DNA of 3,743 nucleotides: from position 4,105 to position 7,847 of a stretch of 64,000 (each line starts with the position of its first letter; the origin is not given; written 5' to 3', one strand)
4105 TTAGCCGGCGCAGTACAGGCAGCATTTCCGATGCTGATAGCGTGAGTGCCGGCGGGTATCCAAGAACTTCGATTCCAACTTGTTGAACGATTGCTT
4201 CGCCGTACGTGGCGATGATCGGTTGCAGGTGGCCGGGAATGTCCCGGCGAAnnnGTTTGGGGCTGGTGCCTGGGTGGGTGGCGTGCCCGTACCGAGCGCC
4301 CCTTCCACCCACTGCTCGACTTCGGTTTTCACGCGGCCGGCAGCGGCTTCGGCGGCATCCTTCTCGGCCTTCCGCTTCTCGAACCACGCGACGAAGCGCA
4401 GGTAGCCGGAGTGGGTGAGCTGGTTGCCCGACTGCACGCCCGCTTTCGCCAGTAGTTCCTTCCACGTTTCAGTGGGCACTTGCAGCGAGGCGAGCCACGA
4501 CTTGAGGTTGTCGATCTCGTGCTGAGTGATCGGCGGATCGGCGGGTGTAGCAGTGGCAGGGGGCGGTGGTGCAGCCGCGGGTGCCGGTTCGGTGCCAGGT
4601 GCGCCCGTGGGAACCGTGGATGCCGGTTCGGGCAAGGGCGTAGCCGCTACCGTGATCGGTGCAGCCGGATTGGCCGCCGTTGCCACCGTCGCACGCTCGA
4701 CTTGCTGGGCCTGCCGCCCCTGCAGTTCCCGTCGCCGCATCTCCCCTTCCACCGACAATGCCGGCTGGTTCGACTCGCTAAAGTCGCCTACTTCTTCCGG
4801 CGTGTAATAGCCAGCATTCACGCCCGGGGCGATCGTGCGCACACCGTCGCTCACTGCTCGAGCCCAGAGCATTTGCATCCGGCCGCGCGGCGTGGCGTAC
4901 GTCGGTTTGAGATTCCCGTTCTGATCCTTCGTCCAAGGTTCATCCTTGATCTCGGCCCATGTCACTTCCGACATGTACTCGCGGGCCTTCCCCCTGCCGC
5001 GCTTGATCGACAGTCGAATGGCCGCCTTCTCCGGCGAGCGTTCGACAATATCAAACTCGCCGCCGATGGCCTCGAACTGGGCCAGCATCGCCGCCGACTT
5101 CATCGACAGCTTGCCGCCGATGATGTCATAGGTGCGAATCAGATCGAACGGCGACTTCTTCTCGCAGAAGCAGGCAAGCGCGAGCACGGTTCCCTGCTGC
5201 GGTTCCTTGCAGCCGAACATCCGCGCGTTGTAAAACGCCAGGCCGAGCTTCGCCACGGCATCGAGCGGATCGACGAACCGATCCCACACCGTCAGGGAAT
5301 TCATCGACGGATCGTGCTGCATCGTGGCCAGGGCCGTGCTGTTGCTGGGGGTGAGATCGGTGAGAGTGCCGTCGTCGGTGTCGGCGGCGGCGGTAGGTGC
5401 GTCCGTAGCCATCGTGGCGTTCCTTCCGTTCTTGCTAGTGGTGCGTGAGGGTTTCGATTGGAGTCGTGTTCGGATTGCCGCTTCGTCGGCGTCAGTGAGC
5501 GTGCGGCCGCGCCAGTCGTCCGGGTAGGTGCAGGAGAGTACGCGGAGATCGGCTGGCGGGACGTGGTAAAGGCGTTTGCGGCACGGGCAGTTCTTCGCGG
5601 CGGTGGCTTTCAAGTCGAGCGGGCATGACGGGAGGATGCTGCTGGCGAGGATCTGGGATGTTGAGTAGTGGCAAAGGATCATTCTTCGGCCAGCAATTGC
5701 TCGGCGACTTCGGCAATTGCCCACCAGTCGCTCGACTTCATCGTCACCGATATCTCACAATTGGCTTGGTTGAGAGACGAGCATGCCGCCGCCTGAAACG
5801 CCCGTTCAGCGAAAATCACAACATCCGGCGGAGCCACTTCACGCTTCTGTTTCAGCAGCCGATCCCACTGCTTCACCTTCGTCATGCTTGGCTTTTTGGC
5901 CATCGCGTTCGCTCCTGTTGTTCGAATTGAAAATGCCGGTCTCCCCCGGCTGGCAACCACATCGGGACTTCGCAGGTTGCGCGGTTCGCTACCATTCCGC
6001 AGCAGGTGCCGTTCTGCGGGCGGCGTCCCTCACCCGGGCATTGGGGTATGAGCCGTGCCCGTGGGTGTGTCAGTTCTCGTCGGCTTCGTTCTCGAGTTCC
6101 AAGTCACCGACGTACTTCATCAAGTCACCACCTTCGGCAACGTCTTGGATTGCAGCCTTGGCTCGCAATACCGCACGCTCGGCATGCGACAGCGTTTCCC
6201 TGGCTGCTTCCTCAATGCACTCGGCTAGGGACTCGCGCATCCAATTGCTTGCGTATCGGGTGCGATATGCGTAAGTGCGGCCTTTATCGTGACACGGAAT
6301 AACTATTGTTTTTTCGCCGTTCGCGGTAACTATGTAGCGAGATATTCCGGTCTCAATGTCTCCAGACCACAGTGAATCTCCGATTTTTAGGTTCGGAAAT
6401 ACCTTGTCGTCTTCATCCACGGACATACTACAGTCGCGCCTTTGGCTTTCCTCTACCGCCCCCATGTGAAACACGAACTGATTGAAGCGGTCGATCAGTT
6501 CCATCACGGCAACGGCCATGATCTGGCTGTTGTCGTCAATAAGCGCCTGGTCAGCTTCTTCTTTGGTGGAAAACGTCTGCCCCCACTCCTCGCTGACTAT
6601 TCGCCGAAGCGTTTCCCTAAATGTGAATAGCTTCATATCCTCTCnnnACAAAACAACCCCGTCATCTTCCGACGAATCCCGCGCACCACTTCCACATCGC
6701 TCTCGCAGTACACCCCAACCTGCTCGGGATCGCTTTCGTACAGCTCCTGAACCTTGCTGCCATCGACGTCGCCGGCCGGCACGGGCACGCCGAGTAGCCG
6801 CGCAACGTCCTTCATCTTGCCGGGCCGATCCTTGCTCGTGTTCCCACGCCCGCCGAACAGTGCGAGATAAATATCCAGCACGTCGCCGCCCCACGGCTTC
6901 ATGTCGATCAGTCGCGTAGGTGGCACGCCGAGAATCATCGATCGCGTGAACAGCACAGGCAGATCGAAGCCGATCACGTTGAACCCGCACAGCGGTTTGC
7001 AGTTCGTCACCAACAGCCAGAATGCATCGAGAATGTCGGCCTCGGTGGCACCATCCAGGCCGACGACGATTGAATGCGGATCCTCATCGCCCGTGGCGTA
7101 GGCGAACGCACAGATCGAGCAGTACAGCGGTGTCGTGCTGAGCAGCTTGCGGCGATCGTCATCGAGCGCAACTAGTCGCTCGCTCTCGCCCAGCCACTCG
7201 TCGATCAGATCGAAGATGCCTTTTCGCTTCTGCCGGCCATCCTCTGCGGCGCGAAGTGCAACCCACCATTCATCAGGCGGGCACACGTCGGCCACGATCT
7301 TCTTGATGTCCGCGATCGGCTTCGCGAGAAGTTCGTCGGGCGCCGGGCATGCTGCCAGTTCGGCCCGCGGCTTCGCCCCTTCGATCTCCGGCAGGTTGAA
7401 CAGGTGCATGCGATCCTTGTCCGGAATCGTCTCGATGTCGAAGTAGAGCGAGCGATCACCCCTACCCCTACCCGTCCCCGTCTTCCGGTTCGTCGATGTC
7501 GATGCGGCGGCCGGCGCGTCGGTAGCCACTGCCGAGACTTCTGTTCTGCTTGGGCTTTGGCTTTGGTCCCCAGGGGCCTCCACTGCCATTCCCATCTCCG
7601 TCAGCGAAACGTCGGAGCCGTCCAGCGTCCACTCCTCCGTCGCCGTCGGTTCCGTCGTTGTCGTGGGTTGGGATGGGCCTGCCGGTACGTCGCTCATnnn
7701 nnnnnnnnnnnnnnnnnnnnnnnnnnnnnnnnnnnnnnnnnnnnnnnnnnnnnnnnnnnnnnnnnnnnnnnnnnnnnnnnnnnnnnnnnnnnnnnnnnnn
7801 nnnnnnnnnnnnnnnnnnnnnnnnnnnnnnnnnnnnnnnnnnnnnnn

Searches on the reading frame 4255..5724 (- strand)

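Call 21: search_protein_families(library=phrogs, proteins=[window:4255-5724:-], max_evalue=0.001)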
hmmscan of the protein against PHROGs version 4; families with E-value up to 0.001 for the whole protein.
window:4255-5724:- (490 aa): 2 families
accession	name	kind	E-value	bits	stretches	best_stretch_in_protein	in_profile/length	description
phrog_561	-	DNA, RNA and nucleotide metabolism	1.5e-07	32.2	1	284-450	440-550/633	RecT-like ssDNA annealing protein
phrog_4171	-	DNA, RNA and nucleotide metabolism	2.6e-05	25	1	201-419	90-321/392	RecT-like ssDNA annealing protein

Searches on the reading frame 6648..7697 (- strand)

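Call 83: search_protein_families(library=pfam, proteins=[window:6648-7697:-], max_evalue=0.01)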
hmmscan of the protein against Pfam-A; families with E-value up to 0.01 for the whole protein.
window:6648-7697:- (350 aa): 3 families
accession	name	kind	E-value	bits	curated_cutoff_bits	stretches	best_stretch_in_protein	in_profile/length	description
PF10108.15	DNA_pol_B_exo2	-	3.8e-13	50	24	1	193-335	9-163/213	Predicted 3'-5' exonuclease related to the exonuclease domain of PolB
PF13482.12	RNase_H_2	-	5.6e-07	30.1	22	1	215-321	40-132/165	RNase_H superfamily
PF03104.25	DNA_pol_B_exo1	-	0.0043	16.9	23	1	217-260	141-186/242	DNA polymerase family B, exonuclease domain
